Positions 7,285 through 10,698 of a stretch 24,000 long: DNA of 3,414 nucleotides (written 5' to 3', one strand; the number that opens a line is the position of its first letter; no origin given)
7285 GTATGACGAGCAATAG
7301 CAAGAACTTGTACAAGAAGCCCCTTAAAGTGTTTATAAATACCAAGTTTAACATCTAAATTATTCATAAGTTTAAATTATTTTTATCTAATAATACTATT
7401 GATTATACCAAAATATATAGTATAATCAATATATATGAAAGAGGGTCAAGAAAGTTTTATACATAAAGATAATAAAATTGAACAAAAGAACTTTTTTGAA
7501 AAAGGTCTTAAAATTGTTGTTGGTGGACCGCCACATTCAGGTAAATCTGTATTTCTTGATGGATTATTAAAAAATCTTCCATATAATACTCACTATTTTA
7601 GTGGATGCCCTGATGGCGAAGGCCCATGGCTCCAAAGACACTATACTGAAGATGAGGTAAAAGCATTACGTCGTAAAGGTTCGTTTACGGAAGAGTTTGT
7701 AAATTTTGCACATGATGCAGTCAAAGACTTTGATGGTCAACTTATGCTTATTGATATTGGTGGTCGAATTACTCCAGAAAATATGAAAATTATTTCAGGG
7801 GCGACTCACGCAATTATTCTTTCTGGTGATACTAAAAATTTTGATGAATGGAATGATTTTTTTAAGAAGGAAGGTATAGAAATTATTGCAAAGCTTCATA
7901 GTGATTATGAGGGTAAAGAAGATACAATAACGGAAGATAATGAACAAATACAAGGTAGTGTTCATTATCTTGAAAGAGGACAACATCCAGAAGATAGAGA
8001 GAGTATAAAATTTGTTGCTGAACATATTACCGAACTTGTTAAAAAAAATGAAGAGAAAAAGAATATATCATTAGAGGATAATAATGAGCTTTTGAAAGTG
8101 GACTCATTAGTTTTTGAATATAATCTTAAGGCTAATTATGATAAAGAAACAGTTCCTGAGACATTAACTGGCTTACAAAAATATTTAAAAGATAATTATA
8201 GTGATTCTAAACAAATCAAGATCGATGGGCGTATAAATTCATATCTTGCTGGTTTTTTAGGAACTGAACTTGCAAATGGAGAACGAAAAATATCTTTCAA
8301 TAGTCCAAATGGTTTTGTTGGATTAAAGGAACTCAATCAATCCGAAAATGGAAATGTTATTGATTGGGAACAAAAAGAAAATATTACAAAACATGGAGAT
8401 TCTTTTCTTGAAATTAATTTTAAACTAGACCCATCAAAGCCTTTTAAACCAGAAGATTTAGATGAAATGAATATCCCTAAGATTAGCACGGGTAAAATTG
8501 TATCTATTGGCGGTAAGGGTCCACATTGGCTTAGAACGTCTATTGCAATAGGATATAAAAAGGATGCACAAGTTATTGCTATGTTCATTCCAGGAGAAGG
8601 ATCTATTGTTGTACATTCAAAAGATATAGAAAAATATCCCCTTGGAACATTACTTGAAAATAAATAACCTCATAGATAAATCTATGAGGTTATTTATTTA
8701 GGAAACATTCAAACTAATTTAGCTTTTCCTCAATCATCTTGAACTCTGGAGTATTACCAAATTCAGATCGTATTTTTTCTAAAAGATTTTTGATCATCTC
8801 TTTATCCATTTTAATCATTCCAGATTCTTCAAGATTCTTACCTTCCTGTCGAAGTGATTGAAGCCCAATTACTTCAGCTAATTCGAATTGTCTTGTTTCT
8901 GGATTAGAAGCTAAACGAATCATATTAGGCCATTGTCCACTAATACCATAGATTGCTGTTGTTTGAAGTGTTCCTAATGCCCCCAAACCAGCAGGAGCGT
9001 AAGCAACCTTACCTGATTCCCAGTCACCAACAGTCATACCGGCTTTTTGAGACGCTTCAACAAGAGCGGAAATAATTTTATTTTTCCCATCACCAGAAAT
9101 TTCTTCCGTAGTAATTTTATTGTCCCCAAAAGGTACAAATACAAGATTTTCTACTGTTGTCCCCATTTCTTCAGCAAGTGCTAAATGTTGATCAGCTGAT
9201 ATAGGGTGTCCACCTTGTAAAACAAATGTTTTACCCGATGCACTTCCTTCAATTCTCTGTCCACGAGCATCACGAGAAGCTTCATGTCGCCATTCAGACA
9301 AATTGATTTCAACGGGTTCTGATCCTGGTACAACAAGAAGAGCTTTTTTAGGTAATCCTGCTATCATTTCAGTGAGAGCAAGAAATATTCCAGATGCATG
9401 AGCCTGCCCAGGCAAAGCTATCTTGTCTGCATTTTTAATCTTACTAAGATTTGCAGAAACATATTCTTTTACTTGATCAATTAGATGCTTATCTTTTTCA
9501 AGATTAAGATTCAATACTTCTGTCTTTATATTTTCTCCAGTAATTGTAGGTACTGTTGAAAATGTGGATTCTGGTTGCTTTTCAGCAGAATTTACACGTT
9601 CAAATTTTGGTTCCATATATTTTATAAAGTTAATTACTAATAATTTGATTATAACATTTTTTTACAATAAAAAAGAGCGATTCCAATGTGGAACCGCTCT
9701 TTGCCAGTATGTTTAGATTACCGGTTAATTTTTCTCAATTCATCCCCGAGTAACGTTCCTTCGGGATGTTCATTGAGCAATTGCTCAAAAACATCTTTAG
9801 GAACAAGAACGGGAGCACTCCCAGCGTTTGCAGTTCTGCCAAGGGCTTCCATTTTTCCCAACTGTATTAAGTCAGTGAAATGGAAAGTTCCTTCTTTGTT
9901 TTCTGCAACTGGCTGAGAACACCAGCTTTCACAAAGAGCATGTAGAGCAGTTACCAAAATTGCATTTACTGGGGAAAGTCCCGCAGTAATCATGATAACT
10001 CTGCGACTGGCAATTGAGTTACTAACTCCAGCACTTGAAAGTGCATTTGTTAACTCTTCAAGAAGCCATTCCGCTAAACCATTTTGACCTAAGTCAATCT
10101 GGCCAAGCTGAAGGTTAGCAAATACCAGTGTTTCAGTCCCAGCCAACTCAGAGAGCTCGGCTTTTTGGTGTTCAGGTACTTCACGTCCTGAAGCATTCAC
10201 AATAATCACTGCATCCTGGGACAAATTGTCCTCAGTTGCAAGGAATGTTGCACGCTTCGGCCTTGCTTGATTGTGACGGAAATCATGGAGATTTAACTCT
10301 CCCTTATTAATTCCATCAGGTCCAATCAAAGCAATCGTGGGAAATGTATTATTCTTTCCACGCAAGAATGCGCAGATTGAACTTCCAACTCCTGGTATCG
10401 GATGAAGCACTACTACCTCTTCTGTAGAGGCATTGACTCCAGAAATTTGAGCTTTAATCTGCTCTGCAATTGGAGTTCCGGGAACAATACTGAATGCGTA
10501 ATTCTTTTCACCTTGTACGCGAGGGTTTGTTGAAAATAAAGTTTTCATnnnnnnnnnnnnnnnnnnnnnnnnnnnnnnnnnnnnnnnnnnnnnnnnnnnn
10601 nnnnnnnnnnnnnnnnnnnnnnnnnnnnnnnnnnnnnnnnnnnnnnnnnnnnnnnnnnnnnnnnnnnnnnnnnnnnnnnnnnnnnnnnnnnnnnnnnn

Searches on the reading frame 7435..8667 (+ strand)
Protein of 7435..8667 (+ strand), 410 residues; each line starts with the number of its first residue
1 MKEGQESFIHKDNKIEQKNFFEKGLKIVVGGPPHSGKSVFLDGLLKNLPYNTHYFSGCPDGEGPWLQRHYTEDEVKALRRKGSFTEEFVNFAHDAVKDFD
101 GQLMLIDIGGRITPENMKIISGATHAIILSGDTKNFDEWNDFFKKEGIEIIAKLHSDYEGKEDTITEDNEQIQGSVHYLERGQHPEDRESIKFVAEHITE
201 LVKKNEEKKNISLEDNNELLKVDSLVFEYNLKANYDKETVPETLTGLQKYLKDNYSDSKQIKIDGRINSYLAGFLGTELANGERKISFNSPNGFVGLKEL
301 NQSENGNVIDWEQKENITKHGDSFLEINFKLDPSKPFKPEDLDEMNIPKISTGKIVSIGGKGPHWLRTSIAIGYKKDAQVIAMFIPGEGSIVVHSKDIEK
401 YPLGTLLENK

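Call 18: search_protein_families(library=pfam, proteins=[window:7435-8667:+], max_evalue=0.01)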
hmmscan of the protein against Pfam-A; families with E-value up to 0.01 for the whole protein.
window:7435-8667:+ (410 aa): 1 family
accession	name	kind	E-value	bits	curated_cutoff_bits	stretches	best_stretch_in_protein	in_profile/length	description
PF09620.15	Cas_csx3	-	3.5e-09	36.8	21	1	334-403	5-73/78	CRISPR-associated protein (Cas_csx3)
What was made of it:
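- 7435..8667 (+): Neighbour G: AAA-Csx3 fusion. This family is a recurrent neighbour of the cassette. Pfam Cas_csx3 3.5e-9 (call 18).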

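Call 67: search_protein_families(library=ncbifam, proteins=[window:7435-8667:+], max_evalue=0.1)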
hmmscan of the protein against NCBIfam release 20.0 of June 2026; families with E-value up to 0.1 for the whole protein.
window:7435-8667:+ (410 aa): 2 families
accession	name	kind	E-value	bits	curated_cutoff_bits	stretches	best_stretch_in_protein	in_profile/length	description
TIGR02579.1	cas_csx3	equivalog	1.4e-09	38.1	55.4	1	328-398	5-73/83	CRISPR-associated ring nuclease Crn3/Csx3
TIGR03596.1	GTPase_YlqF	equivalog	0.05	12.9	208.2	0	5-47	99-141/276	ribosome biogenesis GTPase YlqF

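Call 101: search_protein_families(library=padloc, proteins=[window:7435-8667:+], max_evalue=0.01)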
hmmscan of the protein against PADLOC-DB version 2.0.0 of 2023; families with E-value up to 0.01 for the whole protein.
window:7435-8667:+ (410 aa): 7 families
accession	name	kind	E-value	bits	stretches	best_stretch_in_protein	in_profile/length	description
PDLC01045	Csx3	-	7.6e-54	180.9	2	22-198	105-284/286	Csx3-AAA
PDLC01515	Csx3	-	1.3e-47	159.8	1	23-197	5-182/183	"CAS-I,CAS-III; associated"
PDLC01059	C3a67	-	5.5e-47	158.8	1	27-407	7-377/382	AAA-Csx3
PDLC01040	Csx3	-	2.1e-12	45.1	1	319-395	7-80/84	Csx3 (CARF)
PDLC01294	Csx3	-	1.4e-11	42.5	1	328-399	5-72/81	"CAS-I,CAS-III; associated"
PDLC01353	Csx3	-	1.1e-10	39.6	1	334-397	9-71/82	"CAS-I,CAS-III; associated"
PDLC01632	Csx3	-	2.2e-09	35.3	1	334-401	5-70/77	"CAS-I,CAS-III; associated"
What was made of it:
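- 7435..8667 (+): PADLOC Csx3-AAA 8e-54 and C3a67 (call 101).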

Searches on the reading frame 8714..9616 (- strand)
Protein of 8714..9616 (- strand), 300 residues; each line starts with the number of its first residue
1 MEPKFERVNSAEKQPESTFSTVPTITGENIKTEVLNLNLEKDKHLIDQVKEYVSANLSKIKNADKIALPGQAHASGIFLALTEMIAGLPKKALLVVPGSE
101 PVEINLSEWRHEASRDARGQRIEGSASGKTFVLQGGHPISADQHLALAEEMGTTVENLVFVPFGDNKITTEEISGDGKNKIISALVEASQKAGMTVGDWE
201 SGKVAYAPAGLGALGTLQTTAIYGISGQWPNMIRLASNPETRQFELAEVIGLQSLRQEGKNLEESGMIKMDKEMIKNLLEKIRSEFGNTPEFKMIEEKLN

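Call 4: search_protein_families(library=pfam, proteins=[window:8714-9616:-], max_evalue=0.01)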
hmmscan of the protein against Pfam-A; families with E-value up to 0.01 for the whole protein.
window:8714-9616:- (300 aa): 0 families

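Call 5: search_protein_families(library=ncbifam, proteins=[window:8714-9616:-], max_evalue=0.1)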
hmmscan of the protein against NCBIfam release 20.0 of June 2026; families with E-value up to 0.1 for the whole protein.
window:8714-9616:- (300 aa): 2 families
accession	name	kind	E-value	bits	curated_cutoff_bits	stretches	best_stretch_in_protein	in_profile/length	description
NF040560.1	CAS_Csx15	equivalog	2.2e-13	50.5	35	1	135-259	5-121/125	CRISPR-associated protein Csx15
NF006265.0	PRK08412.1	equivalog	0.011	13.8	749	1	265-300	266-301/827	flagellar hook-associated protein FlgL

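Call 6: search_protein_families(library=padloc, proteins=[window:8714-9616:-], max_evalue=0.1)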
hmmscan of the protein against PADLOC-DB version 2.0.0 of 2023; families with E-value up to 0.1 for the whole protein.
window:8714-9616:- (300 aa): 1 family
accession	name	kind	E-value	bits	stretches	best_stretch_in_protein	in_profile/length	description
PDLC01376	Csx15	-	1.2e-10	39.4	1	177-260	13-98/101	"CAS-I,CAS-III; associated"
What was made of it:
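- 8714..9616 (-): Neighbour F: protein with a Csx15-like (cA4-binding CARF-type) C-terminal domain. PADLOC Csx15 1e-10 (calls 5, 6).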

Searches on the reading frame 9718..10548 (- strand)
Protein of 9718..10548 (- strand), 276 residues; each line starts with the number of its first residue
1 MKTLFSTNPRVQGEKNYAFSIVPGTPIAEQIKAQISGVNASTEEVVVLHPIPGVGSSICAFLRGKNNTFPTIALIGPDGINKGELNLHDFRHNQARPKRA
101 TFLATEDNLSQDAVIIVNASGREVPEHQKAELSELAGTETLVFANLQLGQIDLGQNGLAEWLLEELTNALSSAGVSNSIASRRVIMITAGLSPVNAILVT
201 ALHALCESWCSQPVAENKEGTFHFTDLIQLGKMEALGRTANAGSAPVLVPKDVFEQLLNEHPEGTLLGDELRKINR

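Call 4: search_protein_families(library=pfam, proteins=[window:9718-10548:-], max_evalue=0.01)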
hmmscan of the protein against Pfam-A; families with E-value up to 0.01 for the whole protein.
window:9718-10548:- (276 aa): 0 families

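Call 5: search_protein_families(library=ncbifam, proteins=[window:9718-10548:-], max_evalue=0.1)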
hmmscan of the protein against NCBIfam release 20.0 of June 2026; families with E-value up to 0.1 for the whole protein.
window:9718-10548:- (276 aa): 1 family
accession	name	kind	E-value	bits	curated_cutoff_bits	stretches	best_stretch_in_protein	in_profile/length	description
NF040560.1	CAS_Csx15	equivalog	0.00028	21.1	35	1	115-233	1-117/125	CRISPR-associated protein Csx15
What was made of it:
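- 9718..10548 (-): Neighbour E: protein with a weak Csx15-like C-terminal half. Linked context, not shown to be part of the cassette. NF040560 2.8e-4 (call 5).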

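Call 6: search_protein_families(library=padloc, proteins=[window:9718-10548:-], max_evalue=0.1)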
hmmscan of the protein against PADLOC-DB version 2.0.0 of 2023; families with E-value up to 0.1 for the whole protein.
window:9718-10548:- (276 aa): 1 family
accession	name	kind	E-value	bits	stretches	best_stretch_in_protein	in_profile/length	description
PDLC01376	Csx15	-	0.015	13.4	0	181-238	37-98/101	"CAS-I,CAS-III; associated"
